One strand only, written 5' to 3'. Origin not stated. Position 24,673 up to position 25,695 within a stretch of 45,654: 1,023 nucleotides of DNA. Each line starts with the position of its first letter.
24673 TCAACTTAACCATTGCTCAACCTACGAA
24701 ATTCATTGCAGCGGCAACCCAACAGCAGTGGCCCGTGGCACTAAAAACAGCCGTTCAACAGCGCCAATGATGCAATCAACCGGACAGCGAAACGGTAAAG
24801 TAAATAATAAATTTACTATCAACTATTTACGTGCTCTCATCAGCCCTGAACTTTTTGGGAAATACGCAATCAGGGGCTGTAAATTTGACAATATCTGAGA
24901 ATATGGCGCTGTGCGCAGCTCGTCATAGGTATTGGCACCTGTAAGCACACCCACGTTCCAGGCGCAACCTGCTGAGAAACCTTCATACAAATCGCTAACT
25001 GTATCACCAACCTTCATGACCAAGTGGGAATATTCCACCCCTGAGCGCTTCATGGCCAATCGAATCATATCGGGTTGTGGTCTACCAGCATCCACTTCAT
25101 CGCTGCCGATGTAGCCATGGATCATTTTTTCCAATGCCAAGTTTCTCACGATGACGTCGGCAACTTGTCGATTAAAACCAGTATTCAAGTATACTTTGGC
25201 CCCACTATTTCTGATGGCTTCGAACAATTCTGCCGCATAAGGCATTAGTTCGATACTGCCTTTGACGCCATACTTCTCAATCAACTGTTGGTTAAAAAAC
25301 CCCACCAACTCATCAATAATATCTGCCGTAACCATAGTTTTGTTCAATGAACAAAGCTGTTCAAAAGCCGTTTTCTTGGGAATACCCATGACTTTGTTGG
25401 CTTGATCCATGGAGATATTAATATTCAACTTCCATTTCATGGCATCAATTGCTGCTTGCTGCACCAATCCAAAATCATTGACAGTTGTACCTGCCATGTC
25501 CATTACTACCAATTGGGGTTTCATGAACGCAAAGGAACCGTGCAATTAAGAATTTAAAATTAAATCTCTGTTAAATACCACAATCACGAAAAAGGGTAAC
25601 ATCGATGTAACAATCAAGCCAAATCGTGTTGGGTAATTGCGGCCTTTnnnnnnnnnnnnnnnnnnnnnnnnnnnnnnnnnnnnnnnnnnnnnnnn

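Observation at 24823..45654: Non-glycan SusCD locus: a ~21-kb phosphonate/organophosphorus acquisition island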

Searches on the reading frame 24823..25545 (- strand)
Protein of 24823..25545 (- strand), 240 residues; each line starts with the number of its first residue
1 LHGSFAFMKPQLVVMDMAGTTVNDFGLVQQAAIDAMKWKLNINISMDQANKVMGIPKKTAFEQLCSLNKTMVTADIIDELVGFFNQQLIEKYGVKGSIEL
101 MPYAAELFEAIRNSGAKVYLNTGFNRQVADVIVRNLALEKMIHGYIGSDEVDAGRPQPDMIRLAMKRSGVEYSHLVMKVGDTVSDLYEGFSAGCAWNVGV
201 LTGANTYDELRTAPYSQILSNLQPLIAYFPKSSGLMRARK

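Call 6: search_protein_families(library=ncbifam, proteins=[window:24823-25545:-], max_evalue=0.01)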
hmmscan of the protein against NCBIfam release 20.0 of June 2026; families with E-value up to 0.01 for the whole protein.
window:24823-25545:- (240 aa): 26 families (the best 25 are shown)
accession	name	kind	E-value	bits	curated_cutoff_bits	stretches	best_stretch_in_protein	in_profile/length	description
TIGR03351.1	PhnX-like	hypoth_equivalog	4.3e-45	154.4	218.9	1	11-227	2-217/220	phosphonatase-like hydrolase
TIGR01422.2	phosphonatase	equivalog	8.1e-29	100.6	220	1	11-207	2-206/251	phosphonoacetaldehyde hydrolase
TIGR01454.1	AHBA_synth_RP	hypoth_equivalog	8.8e-17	61.4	246.65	1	89-228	65-202/205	AHBA synthesis associated protein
TIGR01449.2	PGP_bact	equivalog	8.6e-12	45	180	1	13-223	1-207/213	phosphoglycolate phosphatase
NF009695.0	PRK13222.1-2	equivalog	1.5e-09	37.7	225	1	7-227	3-220/226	phosphoglycolate phosphatase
TIGR02009.1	PGMB-YQAB-SF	subfamily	4.2e-09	36.9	153.35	1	13-174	4-162/186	beta-phosphoglucomutase family hydrolase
TIGR01990.1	bPGM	equivalog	1.4e-08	34.9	189.4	1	13-184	4-171/187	beta-phosphoglucomutase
NF009804.0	PRK13288.1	equivalog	3.8e-08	33.1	218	1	12-195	5-177/215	pyrophosphatase PpaX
NF009694.0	PRK13222.1-1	equivalog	8.4e-08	31.8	415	1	70-213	79-223/252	phosphoglycolate phosphatase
TIGR02252.1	DREG-2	subfamily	1.6e-07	31.3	155.2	1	82-189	88-193/203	HAD hydrolase, REG-2-like, family IA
NF009697.0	PRK13222.1-4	equivalog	6.6e-07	28.9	327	1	15-228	12-221/232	phosphoglycolate phosphatase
NF009696.0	PRK13222.1-3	equivalog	8.7e-07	28.8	359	1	40-195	22-182/223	N-acetylmuramic acid 6-phosphate phosphatase MupP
NF009698.0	PRK13223.1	equivalog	8.8e-07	28.4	466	1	5-222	8-222/272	phosphoglycolate phosphatase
TIGR01548.1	HAD-SF-IA-hyp1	hypoth_equivalog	2.2e-06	27.4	140.2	1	95-188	100-193/197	TIGR01548 family HAD-type hydrolase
NF008610.0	PRK11587.1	equivalog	2.7e-06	26.9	282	1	12-196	5-178/219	sugar phosphatase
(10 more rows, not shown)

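Call 7: search_protein_families(library=pfam, proteins=[window:24823-25545:-], max_evalue=0.01)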
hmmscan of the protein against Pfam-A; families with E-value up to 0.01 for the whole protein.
window:24823-25545:- (240 aa): 3 families
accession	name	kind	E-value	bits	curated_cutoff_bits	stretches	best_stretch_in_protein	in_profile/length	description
PF00702.32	Hydrolase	-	1.4e-16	61.9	26.4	1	11-187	2-185/191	haloacid dehalogenase-like hydrolase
PF13419.12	HAD_2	-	3.4e-15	57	23.8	1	13-194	1-173/178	Haloacid dehalogenase-like hydrolase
PF13242.12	Hydrolase_like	-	3.8e-05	23.9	22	1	153-215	2-63/75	HAD-hyrolase-like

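Call 36: search_solved_structures(query=window:24823-25545:-, max_evalue=0.00001, show_alignments=2)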
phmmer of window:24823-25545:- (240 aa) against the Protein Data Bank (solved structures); distinct sequences matched with E-value up to 0.00001: 9.
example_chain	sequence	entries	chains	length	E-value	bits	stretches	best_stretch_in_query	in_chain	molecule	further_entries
1rql_A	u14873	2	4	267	1.5e-16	64.1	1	8-205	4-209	Phosphonoacetaldehyde Hydrolase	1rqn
2iof_A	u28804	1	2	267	1.9e-16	63.8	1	8-205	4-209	Phosphonoacetaldehyde hydrolase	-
2ioh_A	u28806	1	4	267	3.9e-16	62.8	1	8-205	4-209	Phosphonoacetaldehyde hydrolase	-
1fez_A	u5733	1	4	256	5.8e-16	62.2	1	11-205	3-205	PHOSPHONOACETALDEHYDE HYDROLASE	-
1rdf_A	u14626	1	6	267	1.6e-15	60.8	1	8-205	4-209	phosphonoacetaldehyde hydrolase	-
1swv_A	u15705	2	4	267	2.4e-15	60.2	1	8-205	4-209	phosphonoacetaldehyde hydrolase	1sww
3iru_A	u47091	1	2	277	9.7e-07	32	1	11-206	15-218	phoshonoacetaldehyde hydrolase like protein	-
6w04_A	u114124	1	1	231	3.2e-06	30.3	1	83-202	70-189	HAD hydrolase, family IA, variant 3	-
3s6j_A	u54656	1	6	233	3.5e-06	30.2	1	39-218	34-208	Hydrolase, haloacid dehalogenase-like family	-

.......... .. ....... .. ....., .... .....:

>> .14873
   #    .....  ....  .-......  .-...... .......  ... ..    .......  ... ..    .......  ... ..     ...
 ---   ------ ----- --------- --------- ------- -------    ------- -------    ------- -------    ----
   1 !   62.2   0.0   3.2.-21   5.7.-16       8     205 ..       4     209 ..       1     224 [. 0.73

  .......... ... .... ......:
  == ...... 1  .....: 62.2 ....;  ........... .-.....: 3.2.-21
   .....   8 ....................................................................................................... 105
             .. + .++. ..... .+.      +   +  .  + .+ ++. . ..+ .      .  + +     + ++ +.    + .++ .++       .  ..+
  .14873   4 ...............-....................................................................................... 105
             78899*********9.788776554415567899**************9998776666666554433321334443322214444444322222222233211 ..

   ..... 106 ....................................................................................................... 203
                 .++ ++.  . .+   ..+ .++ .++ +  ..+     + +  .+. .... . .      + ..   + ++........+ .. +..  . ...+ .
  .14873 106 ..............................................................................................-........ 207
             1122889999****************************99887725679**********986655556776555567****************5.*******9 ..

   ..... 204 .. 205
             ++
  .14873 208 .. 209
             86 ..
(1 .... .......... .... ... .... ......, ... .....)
